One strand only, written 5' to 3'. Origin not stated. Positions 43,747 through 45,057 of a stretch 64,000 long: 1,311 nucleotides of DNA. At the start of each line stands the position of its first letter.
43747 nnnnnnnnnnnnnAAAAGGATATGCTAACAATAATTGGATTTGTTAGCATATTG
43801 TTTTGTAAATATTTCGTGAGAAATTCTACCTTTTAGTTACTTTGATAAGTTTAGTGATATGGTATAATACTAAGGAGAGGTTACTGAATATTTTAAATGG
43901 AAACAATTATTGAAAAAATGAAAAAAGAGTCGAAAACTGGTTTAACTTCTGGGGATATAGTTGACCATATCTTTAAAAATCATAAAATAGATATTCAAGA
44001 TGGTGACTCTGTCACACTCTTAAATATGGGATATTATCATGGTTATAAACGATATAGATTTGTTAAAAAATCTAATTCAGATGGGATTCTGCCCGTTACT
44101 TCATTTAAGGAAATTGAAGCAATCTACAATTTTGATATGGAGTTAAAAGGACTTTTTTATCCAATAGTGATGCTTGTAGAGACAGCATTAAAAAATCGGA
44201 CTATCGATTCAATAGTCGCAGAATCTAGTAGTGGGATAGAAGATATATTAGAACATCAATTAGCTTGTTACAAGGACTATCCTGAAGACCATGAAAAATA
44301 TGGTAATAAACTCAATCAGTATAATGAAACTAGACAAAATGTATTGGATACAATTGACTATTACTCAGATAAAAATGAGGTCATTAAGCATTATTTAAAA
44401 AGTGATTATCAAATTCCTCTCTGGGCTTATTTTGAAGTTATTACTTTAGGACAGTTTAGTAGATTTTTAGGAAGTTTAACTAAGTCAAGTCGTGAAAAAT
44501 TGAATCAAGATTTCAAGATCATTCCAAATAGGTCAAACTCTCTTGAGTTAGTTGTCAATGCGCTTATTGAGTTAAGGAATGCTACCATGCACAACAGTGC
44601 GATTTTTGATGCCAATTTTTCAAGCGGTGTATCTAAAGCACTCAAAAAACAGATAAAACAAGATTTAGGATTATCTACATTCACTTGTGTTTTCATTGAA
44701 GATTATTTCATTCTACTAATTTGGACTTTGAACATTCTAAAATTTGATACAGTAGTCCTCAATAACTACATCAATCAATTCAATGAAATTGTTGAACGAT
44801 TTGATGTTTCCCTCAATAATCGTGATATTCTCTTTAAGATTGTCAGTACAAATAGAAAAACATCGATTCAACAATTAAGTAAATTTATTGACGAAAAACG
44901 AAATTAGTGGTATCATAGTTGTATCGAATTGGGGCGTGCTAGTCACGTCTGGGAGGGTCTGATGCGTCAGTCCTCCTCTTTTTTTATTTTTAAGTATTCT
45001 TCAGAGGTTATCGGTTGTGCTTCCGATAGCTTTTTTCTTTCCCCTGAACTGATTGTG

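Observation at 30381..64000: ICE inserted at the 3' end of rlmD/rumA with a modular T4SS and a large cargo load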

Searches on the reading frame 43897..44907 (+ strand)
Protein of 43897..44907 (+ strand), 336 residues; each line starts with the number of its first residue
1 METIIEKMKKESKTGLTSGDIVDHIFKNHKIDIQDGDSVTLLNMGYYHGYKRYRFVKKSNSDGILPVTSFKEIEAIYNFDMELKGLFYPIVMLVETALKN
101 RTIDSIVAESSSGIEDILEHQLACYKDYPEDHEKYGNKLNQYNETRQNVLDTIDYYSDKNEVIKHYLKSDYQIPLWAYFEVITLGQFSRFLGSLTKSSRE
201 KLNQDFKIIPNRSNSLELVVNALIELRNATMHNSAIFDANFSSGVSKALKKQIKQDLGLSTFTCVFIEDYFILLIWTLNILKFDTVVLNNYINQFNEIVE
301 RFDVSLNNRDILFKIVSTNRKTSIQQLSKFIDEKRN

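Call 5: search_protein_families(library=pfam, proteins=[window:43897-44907:+], max_evalue=0.01)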
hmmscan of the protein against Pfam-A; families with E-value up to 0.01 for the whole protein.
window:43897-44907:+ (336 aa): 1 family
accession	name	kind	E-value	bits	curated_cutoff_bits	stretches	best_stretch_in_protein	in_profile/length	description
PF07751.16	Abi_2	-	7.1e-29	101.8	25.6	1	41-238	3-184/184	Abi-like protein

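Call 46: search_protein_families(library=padloc, proteins=[window:43897-44907:+], max_evalue=0.001)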
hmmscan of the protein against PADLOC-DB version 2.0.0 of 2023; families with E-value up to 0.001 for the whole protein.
window:43897-44907:+ (336 aa): 1 family
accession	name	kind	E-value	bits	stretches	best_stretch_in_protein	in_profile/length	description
PDLC02344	AbiD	-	8e-28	95.9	1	11-308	3-264/277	AbiD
